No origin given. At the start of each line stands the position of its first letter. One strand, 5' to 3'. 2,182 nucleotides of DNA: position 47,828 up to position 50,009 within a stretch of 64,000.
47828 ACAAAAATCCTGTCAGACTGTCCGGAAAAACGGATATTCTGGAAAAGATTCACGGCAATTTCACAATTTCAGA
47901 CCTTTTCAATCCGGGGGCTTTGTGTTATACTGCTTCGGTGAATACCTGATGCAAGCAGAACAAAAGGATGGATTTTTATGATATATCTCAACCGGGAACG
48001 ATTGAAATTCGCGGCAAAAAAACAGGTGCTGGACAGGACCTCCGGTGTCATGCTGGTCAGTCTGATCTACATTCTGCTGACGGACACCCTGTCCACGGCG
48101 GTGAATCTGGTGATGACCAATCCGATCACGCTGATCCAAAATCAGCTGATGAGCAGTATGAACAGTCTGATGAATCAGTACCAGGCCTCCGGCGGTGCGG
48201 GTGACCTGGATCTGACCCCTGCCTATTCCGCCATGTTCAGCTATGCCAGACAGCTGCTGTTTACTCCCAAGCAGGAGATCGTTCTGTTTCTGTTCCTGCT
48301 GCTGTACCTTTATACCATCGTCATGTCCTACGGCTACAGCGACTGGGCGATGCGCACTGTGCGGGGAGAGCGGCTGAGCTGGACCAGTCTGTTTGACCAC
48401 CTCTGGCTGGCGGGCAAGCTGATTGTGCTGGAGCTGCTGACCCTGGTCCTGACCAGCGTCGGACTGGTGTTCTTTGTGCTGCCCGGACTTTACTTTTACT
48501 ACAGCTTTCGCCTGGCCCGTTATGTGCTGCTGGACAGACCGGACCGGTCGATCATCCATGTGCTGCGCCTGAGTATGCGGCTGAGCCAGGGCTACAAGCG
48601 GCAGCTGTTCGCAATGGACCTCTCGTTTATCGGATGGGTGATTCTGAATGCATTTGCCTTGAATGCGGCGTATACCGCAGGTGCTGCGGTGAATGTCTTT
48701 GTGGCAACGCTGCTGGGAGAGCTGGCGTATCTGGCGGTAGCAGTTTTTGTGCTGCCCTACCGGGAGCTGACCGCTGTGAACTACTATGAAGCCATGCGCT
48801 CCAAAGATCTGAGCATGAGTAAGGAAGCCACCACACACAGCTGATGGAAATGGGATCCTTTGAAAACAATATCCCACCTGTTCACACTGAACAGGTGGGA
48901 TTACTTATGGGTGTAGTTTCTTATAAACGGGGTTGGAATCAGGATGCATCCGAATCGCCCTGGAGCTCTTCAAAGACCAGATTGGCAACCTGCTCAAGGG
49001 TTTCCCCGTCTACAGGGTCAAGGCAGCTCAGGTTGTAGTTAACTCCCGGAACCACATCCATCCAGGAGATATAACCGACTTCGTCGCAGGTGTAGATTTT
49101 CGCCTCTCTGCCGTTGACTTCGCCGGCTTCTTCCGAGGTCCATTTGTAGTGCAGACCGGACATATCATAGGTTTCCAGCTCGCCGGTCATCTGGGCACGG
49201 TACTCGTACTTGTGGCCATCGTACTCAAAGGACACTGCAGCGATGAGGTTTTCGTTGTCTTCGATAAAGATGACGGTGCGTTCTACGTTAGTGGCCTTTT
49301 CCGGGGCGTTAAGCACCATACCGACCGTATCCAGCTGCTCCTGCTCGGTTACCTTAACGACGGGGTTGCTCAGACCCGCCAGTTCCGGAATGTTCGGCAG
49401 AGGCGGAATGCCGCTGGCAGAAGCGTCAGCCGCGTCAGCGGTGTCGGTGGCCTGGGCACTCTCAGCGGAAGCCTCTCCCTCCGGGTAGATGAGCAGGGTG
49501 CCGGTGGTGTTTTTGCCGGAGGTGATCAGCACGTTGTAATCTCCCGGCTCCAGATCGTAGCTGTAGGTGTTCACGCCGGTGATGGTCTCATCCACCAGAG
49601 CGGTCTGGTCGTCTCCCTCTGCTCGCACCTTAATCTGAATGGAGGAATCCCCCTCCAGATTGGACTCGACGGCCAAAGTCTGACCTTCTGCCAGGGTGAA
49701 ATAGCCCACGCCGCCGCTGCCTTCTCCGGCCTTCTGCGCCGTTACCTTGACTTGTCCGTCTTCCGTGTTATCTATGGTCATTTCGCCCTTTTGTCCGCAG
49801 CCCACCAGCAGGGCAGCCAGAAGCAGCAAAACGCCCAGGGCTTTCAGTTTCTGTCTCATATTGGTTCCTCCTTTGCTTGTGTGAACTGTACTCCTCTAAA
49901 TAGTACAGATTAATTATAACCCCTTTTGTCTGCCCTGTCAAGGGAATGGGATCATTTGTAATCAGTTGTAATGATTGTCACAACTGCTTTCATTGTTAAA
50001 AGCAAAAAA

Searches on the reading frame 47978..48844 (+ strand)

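Call 11: search_protein_families(library=pfam, proteins=[window:47978-48844:+], max_evalue=0.01)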
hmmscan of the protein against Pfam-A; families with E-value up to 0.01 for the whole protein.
window:47978-48844:+ (288 aa): 2 families
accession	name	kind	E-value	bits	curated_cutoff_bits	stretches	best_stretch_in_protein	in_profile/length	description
PF06161.16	DUF975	-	1.3e-14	55.1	34.8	1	6-276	4-242/243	Protein of unknown function (DUF975)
PF06790.16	UPF0259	-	0.0058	16.9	31.4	0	29-223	20-207/248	Uncharacterised protein family (UPF0259)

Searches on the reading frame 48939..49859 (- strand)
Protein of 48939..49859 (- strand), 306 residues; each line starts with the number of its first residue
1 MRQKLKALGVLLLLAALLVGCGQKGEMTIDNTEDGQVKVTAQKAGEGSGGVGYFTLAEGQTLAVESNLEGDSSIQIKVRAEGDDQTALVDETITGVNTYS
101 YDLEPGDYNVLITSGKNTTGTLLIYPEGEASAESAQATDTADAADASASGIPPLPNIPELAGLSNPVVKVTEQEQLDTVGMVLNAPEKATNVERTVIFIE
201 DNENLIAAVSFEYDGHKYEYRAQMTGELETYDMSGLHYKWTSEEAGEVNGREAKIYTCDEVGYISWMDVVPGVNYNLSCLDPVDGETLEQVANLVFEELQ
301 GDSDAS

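Call 11: search_protein_families(library=pfam, proteins=[window:48939-49859:-], max_evalue=0.01)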
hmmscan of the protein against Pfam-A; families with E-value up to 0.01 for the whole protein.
window:48939-49859:- (306 aa): 0 families

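Call 14: find_homologous_proteins(query=window:48939-49859:-, max_evalue=0.001)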
Query window:48939-49859:- (306 aa): 8 proteins with E <= 0.001 among 6485 candidates.
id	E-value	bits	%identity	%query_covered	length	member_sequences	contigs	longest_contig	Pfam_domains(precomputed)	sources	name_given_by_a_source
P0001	4.9e-191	652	98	100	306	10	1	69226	-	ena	-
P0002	6.0e-72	261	58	47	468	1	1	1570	-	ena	-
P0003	1.6e-68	250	57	47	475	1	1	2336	-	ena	-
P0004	5.0e-40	156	37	48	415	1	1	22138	-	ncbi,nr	ncbi:MAG: hypothetical protein KBS46_06125 [Clostridiales bacterium]|nr:hypothetical protein [Candid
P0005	6.1e-36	143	50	47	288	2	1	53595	-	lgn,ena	-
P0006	2.2e-30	124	43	45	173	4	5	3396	-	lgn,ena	-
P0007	2.0e-28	118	47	47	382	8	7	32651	-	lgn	-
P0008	1.3e-17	83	38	47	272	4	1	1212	-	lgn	-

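Call 16: find_encoding_contigs(protein=P0001, flank=10000, max_places=4)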
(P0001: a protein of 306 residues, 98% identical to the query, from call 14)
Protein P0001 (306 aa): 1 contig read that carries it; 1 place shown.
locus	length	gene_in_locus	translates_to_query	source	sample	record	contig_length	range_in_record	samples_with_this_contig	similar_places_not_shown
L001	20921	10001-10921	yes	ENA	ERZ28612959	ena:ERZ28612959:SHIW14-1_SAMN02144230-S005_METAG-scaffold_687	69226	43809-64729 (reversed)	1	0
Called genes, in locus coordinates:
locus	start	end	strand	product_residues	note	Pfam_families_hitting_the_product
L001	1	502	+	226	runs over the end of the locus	PF00072:Response_reg, PF00486:Trans_reg_C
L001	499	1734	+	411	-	PF00512:HisKA, PF02518:HATPase_c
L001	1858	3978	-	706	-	-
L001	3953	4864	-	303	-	PF00005:ABC_tran, PF13304:AAA_21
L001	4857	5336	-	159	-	PF00392:GntR, PF02082:Rrf2 (weak), PF13730:HTH_36 (weak), PF01726:LexA_DNA_bind (faint)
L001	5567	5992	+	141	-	-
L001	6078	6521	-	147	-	PF02556:SecB (weak)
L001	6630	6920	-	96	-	PF06961:DUF1294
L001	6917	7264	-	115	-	PF03960:ArsC (weak)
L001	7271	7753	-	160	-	PF01035:DNA_binding_1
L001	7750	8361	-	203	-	PF01726:LexA_DNA_bind, PF00717:Peptidase_S24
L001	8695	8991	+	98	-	PF01250:Ribosomal_S6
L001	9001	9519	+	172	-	PF00436:SSB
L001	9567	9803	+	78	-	PF01084:Ribosomal_S18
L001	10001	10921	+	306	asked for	-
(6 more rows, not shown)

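Call 17: find_encoding_contigs(protein=P0005, flank=10000, max_places=4)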
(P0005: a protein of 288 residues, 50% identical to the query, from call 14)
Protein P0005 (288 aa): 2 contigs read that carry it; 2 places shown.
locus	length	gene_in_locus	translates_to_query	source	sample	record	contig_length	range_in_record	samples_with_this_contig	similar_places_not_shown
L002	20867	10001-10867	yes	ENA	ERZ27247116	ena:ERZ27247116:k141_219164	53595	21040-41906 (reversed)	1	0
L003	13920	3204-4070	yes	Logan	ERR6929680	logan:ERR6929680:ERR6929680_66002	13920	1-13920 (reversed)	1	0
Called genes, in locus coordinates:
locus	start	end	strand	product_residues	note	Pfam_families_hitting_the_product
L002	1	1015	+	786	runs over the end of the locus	PF01588:tRNA_bind, PF03483:B3_4, PF03484:B5, PF17759:tRNA_synthFbeta, PF03147:FDX-ACB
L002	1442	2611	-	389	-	-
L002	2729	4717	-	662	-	PF06808:DctM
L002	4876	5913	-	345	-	-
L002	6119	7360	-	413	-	PF00275:EPSP_synthase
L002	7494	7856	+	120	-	PF14018:DUF4234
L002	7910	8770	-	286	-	PF02645:DegV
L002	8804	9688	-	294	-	PF02645:DegV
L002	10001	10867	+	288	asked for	-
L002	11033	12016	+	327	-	PF02540:NAD_synthase (weak), PF00733:Asn_synthase (faint), PF01171:ATP_bind_3 (weak), PF00958:GMP_synt_C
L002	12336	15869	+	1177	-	PF13306:LRR_5, PF13855:LRR_8 (faint), PF13306:LRR_5, PF09479:Flg_new (weak), PF00395:SLH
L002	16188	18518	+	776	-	PF07833:Cu_amine_oxidN1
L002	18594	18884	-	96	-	PF15738:YafQ_toxin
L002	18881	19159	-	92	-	PF04221:RelB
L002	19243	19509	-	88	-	PF05016:ParE_toxin, PF06769:YoeB_toxin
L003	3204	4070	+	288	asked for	-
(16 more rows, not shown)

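Call 18: find_encoding_contigs(protein=P0007, flank=10000, max_places=4)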
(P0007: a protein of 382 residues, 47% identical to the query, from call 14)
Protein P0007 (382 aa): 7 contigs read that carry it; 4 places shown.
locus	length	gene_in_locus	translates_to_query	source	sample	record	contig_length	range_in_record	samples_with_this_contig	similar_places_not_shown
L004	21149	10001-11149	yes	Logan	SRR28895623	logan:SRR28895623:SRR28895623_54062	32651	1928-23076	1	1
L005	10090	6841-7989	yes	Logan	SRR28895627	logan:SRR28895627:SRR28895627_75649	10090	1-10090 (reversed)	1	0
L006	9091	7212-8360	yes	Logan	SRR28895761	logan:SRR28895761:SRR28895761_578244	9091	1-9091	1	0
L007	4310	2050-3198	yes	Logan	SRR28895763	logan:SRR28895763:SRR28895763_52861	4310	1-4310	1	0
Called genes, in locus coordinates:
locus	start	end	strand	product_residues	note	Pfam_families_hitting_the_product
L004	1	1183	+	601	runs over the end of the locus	PF02661:Fic (faint)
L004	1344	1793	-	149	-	-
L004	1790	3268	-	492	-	PF00817:IMS, PF11799:IMS_C (weak)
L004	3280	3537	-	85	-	-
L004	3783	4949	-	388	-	PF00155:Aminotran_1_2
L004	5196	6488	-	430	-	PF13173:AAA_14, PF13635:DUF4143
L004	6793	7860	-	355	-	PF00465:Fe-ADH, PF13685:Fe-ADH_2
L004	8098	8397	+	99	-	PF01740:STAS, PF13466:STAS_2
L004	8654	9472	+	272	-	PF02674:Colicin_V (faint)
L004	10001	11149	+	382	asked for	-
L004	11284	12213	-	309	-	-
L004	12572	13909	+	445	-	-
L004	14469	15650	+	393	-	PF09002:Card1_endonuc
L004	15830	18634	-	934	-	PF07694:5TM-5TMR_LYT, PF07228:SpoIIE, PF13581:HATPase_c_2 (faint)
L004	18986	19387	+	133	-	PF13581:HATPase_c_2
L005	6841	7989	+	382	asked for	-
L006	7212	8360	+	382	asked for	-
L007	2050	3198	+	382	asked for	-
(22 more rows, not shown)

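Call 19: find_encoding_contigs(protein=P0004, flank=10000, max_places=4)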
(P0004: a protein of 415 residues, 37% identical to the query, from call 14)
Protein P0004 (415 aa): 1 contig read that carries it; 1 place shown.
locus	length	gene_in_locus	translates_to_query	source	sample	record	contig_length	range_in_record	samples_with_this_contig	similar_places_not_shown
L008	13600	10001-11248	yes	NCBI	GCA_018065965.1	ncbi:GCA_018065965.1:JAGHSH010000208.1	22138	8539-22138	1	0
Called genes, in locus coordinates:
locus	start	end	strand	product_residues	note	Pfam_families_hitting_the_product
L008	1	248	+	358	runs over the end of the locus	PF01757:Acyl_transf_3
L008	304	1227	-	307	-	PF00294:PfkB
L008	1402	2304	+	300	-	PF13673:Acetyltransf_10 (faint), PF00583:Acetyltransf_1, PF13508:Acetyltransf_7 (faint)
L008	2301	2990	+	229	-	-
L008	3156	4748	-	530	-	PF00009:GTP_EFTU, PF01926:MMR_HSR1 (faint), PF22042:EF-G_D2, PF03144:GTP_EFTU_D2, PF16658:RF3_C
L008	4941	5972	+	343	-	PF01943:Polysacc_synt, PF13440:Polysacc_synt_3 (faint)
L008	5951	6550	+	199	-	-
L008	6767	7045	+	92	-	PF00216:Bac_DNA_binding, PF18291:HU-HIG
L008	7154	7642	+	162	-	PF01252:Peptidase_A8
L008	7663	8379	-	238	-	PF12822:ECF_trnsprt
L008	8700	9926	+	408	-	PF02073:Peptidase_M29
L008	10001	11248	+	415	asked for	-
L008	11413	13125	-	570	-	PF00496:SBP_bac_5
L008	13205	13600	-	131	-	PF08352:oligo_HPY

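Call 29: find_encoding_contigs(protein=P0003, flank=10000, max_places=3)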
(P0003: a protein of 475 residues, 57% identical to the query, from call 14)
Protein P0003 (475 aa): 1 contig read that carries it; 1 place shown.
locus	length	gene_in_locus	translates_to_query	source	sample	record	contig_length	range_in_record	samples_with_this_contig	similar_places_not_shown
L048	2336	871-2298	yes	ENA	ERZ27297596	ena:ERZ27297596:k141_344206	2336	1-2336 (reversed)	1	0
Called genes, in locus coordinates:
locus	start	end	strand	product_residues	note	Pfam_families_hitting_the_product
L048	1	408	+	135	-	?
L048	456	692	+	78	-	PF01084:Ribosomal_S18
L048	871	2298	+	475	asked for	-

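Call 34: search_protein_families(library=ncbifam, proteins=[window:48939-49859:-], max_evalue=0.001)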
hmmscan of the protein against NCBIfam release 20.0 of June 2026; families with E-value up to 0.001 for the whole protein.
window:48939-49859:- (306 aa): 1 family
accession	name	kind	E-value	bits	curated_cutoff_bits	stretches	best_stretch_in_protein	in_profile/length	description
NF047847.2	SS_mature_LptM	equivalog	2.2e-05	24.4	27.7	1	1-25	1-24/31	LPS translocon maturation chaperone LptM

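Call 59: predict_structure(alignment_id=A3)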
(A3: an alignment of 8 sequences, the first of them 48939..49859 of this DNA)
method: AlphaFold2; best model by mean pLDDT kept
length: 306 residues; sequences in the alignment: 8
mean_pLDDT: 78.4   pTM: 0.51
mean pLDDT of the five models: 78.4, 77.7, 76.5, 75.5, 67.3
residues with pLDDT >= 90: 128; 70-90: 98; 50-70: 30; < 50: 50
segments of 3 or more residues with pLDDT < 50: 11-15, 17-20, 134-163, 301-306
pLDDT, mean of each block of 10 residues (from residue 1): 52 46 68 85 77 86 92 90 76 92 89 84 88 48 39 37 66 89 92 90 84 97 84 86 94 95 87 88 96 83 36
secondary structure, 60 per line:
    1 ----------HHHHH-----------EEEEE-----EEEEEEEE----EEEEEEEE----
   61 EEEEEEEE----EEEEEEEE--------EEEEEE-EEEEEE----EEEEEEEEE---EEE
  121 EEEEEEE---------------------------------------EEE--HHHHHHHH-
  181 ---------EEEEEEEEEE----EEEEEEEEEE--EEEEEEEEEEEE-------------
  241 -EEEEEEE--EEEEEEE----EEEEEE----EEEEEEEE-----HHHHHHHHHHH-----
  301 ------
elements in order: H11-15 E27-31 E37-44 E49-56 E61-68 E73-80 E89-94 E96-101 E106-114 E118-127 E167-169 H172-179 E190-199 E204-213 E216-227 E242-248 E251-257 E262-267 E272-279 H285-295

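Call 62: fold_search(model_id=the predicted structure, library=pdb)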
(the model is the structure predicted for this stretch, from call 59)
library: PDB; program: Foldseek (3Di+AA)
matches with E <= 10: 1275; with E <= 0.001: 3
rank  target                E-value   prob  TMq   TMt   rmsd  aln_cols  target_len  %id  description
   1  1gui_A                5.9e-04  1.00  0.22  0.36   6.8       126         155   14  CBM4 structure and function (released 2002-09-26)
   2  4w8j                  7.3e-04  1.00  0.21  0.07   6.6       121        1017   12  Structure of the full-length insecticidal protein Cry1Ac reveals intriguing details of toxin packaging into in vivo form (released 2014-09-17)
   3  8w7n                  8.9e-04  1.00  0.20  0.07   6.8       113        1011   11  Crystal structure of the in-cell Cry1Aa purified from Bacillus thuringiensis (released 2024-03-06)
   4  7kwb_A                1.3e-03  0.97  0.25  0.19  19.6       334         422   10  Surface glycan-binding protein B from Bacteroides thetaiotaomicron (released 2021-02-17)
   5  6lnw_B                1.3e-03  1.00  0.20  0.41   6.9       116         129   12  Crystal structure of accessory secretory protein 1,2 and 3 in Streptococcus pneumoniae (released 2020-02-26)
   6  6xwv_C                1.4e-03  1.00  0.21  0.42  10.2       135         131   10  Crystal structure of drosophila melanogaster CENP-C bound to CAL1 (released 2020-04-01)
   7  6o2k_A                1.5e-03  1.00  0.21  0.41   6.8       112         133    8  Drosophila melanogaster CENP-C cupin domain (released 2019-08-21)
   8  9h99                  1.7e-03  1.00  0.20  0.07   6.7       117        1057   11  Native structure of the full-length pesticidal protein Cry1Ca18 at pH7, from crystals formed in vivo (released 2025-11-12)
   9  6o2k_B                1.8e-03  1.00  0.21  0.39   5.9       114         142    8  Drosophila melanogaster CENP-C cupin domain (released 2019-08-21)
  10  2cdp_D                1.9e-03  1.00  0.22  0.43   6.1       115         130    9  Structure of a CBM6 in complex with neoagarohexaose (released 2006-02-08)
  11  8a28_A                2.0e-03  1.00  0.20  0.17   7.5       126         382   13  Structure of the astacin zymogen of LAST-MAM from Limulus polyphemus (released 2022-10-19)
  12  7uae_A                2.0e-03  0.51  0.15  0.10  19.4       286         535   10  Human meprin alpha (active state) (released 2022-11-02)
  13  2fqp_C                2.3e-03  1.00  0.20  0.47   5.5       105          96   11  Crystal structure of a cupin domain (bp2299) from bordetella pertussis tohama i at 1.80 A resolution (released 2006-05-16)
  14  6xwv_A                2.8e-03  1.00  0.21  0.41   9.2       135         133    9  Crystal structure of drosophila melanogaster CENP-C bound to CAL1 (released 2020-04-01)
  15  7auw_A                2.8e-03  0.80  0.22  0.14  19.3       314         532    9  Inhibitory complex of human meprin beta with mouse fetuin-B. (released 2021-04-14)
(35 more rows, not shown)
